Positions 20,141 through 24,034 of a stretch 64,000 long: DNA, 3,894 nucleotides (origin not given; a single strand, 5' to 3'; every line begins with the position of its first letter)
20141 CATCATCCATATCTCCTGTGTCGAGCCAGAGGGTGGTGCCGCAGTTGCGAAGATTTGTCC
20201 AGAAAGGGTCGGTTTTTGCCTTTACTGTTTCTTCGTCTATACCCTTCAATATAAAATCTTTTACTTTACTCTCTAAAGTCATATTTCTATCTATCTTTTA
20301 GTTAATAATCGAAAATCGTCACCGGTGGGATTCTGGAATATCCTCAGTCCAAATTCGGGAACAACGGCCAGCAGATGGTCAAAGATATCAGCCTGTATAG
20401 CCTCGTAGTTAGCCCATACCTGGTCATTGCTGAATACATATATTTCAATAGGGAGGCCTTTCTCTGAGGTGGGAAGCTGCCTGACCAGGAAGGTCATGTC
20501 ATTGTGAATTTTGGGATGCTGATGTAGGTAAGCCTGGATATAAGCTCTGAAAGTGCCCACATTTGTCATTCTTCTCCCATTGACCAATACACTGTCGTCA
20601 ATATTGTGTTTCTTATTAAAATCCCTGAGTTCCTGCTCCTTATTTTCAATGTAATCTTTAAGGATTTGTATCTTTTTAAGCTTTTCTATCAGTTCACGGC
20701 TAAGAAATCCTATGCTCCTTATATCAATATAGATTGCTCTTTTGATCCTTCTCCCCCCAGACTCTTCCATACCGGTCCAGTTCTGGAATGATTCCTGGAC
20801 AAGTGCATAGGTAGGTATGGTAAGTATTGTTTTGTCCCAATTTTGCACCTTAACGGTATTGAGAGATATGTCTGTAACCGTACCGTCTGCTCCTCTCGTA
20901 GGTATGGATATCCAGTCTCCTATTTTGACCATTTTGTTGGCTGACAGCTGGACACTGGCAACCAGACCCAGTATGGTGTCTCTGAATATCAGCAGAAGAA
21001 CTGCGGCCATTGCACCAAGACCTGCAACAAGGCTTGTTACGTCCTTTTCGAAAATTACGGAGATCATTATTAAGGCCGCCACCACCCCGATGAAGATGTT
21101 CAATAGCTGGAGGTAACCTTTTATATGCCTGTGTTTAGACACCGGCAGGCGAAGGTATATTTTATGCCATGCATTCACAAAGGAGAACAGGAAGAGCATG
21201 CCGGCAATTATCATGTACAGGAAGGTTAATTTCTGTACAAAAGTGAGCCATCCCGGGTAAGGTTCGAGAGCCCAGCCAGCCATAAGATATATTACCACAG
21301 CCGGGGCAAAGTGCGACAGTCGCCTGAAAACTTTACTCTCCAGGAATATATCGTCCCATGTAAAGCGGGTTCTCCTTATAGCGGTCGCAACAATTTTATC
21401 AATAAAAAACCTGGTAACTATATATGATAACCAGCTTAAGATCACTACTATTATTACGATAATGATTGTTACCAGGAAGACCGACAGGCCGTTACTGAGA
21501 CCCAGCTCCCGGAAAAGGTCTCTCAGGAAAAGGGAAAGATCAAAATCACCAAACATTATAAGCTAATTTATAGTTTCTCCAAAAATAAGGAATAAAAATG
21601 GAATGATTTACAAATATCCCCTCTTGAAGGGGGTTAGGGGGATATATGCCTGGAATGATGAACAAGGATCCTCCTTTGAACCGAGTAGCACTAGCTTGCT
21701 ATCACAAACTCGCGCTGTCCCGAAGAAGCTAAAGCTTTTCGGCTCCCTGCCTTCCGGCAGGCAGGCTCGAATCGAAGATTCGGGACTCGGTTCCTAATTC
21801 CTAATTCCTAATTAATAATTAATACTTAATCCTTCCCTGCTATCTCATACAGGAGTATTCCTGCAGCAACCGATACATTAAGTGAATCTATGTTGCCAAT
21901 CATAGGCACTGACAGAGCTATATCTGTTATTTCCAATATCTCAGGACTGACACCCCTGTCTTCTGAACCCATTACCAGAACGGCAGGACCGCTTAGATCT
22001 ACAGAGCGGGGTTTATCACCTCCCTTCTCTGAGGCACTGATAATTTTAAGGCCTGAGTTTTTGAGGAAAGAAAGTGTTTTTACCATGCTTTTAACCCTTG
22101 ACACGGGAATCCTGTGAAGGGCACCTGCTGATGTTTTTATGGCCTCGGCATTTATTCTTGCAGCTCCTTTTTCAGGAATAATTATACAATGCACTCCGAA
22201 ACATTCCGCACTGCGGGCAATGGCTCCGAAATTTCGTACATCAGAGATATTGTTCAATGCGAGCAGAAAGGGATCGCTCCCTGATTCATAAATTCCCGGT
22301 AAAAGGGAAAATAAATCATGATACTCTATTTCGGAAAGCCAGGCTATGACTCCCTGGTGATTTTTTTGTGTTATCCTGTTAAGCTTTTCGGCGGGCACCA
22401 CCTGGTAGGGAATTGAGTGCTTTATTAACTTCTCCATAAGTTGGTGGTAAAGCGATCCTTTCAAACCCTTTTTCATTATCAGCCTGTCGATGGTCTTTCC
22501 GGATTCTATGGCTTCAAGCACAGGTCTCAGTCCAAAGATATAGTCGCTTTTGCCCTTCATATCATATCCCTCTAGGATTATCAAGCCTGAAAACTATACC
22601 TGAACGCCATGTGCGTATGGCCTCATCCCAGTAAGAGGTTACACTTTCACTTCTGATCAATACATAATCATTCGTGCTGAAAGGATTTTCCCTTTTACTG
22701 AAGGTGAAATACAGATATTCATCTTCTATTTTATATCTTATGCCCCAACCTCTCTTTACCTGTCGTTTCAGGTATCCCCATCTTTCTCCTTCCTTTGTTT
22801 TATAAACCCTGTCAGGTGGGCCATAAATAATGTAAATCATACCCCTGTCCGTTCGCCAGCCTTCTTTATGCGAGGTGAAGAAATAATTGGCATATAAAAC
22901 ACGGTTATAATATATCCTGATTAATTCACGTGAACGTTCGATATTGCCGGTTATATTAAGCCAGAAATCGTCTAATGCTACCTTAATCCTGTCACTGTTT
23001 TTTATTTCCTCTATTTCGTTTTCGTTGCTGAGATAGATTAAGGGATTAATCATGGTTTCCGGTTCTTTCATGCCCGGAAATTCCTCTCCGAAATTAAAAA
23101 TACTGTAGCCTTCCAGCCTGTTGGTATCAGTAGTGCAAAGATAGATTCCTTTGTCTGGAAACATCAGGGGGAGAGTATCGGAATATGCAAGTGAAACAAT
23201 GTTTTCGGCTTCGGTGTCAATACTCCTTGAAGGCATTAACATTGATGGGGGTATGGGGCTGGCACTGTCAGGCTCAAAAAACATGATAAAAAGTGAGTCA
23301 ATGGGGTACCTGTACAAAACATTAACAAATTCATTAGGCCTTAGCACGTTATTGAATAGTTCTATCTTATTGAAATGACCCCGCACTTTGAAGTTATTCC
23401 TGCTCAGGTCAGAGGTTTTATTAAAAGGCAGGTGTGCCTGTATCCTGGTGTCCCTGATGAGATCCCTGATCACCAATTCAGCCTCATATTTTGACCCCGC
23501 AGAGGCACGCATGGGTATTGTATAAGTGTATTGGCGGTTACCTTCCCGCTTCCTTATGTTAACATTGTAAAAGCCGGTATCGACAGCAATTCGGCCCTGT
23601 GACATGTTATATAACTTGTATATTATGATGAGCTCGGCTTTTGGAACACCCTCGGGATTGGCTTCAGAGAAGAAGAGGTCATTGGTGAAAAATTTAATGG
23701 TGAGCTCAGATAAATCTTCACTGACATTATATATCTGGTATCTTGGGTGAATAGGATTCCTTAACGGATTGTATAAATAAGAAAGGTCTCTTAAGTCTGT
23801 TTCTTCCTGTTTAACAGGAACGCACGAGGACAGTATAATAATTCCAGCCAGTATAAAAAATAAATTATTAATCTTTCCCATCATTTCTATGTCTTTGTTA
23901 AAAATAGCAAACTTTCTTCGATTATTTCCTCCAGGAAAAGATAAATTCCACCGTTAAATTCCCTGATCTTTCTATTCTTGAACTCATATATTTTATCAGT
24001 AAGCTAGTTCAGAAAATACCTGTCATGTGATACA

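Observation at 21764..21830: Composite 3-prime intergenic element shared by two loci: identical 21-nt module followed by phase-locked heptamer arrays that abut stop codons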

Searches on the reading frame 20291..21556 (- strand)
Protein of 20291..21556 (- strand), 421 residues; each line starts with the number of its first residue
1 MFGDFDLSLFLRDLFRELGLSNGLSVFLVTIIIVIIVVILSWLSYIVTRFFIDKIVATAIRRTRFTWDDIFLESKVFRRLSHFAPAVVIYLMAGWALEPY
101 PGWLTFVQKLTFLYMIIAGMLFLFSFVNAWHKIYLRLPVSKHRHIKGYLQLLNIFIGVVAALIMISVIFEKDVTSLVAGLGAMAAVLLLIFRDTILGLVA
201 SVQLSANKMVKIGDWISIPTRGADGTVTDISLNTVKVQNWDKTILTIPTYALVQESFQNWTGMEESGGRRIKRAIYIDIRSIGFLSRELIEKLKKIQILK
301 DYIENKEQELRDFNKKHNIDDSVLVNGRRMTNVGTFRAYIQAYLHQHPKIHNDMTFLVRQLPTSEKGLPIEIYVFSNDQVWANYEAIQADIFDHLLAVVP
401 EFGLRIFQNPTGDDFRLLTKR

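Call 14: search_protein_families(library=pfam, proteins=[window:20291-21556:-])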
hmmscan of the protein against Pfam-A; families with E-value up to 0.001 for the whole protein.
window:20291-21556:- (421 aa): 1 family
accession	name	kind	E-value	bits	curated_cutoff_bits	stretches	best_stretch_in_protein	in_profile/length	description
PF00924.24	MS_channel_2nd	-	9e-18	64.6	20.2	1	193-261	1-67/68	Mechanosensitive ion channel, beta-domain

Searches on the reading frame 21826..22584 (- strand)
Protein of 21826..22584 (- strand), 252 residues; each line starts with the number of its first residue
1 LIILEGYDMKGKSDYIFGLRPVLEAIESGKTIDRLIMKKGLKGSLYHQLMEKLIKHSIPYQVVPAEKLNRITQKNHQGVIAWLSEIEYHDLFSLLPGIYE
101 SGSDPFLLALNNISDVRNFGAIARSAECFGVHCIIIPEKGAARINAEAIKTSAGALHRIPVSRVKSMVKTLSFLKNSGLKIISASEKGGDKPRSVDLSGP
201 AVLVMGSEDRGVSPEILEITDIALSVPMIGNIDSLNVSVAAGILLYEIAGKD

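Call 14: search_protein_families(library=pfam, proteins=[window:21826-22584:-])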
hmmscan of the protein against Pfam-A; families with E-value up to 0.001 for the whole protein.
window:21826-22584:- (252 aa): 2 families
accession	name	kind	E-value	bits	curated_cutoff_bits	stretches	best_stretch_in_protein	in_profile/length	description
PF00588.24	SpoU_methylase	-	1.2e-39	136.1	29.7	1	106-246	2-142/142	SpoU rRNA Methylase family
PF08032.17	SpoU_sub_bind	-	1.9e-16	60.6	22.8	1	15-88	1-75/76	RNA 2'-O ribose methyltransferase substrate binding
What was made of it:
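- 21826..22560 (-): rlmB-like SpoU-family rRNA methyltransferase gene. Its C-terminal tail differs between relatives. Pfam PF00588 and PF08032 (call 14).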

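Call 50: find_encoding_contigs(protein=window:21826-22560:-, flank=3000, max_places=10)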
Protein window:21826-22560:- (244 aa): 6 contigs read that carry it; 3 places shown.
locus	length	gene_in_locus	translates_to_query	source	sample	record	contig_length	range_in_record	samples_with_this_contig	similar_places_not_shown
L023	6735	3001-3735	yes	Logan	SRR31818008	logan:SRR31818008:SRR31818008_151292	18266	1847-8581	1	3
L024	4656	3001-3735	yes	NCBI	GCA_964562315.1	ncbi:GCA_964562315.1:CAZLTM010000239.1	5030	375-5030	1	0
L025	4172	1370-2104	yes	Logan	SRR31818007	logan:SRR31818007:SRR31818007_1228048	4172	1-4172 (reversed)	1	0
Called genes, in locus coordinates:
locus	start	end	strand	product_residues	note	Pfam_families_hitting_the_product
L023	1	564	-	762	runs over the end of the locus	PF02463:SMC_N, PF13175:AAA_15, PF13476:AAA_23 (weak), PF13304:AAA_21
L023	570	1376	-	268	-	PF07228:SpoIIE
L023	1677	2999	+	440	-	PF20094:GWxTD_dom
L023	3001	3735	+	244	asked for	PF08032:SpoU_sub_bind, PF00588:SpoU_methylase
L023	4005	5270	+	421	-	PF00924:MS_channel_2nd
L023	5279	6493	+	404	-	PF00923:TAL_FSA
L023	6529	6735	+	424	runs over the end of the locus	PF16217:M64_N, PF09471:Peptidase_M64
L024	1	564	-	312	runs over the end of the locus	?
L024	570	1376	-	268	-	PF07228:SpoIIE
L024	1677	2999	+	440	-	PF20094:GWxTD_dom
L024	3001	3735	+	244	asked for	PF08032:SpoU_sub_bind, PF00588:SpoU_methylase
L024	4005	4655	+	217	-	?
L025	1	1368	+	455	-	?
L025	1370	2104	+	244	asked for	PF08032:SpoU_sub_bind, PF00588:SpoU_methylase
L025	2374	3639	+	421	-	PF00924:MS_channel_2nd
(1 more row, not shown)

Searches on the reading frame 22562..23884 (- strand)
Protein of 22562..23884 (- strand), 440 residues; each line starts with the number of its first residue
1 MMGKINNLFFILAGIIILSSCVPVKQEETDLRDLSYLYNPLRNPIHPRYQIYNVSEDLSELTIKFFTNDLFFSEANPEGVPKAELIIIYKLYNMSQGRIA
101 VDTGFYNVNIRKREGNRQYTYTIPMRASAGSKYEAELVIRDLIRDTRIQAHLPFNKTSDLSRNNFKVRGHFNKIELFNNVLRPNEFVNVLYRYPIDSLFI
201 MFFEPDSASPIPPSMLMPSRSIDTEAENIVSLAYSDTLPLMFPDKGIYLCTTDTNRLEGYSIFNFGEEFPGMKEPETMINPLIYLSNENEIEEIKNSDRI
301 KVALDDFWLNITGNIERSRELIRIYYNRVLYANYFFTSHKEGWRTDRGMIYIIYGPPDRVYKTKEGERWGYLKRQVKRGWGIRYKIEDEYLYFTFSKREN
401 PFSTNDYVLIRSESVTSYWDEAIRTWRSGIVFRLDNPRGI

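Call 14: search_protein_families(library=pfam, proteins=[window:22562-23884:-])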
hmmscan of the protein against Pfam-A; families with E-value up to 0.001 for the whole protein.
window:22562-23884:- (440 aa): 1 family
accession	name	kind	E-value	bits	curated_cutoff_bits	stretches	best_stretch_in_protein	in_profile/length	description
PF20094.4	GWxTD_dom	-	1.9e-53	181.2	26.9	1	246-428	1-172/172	GWxTD domain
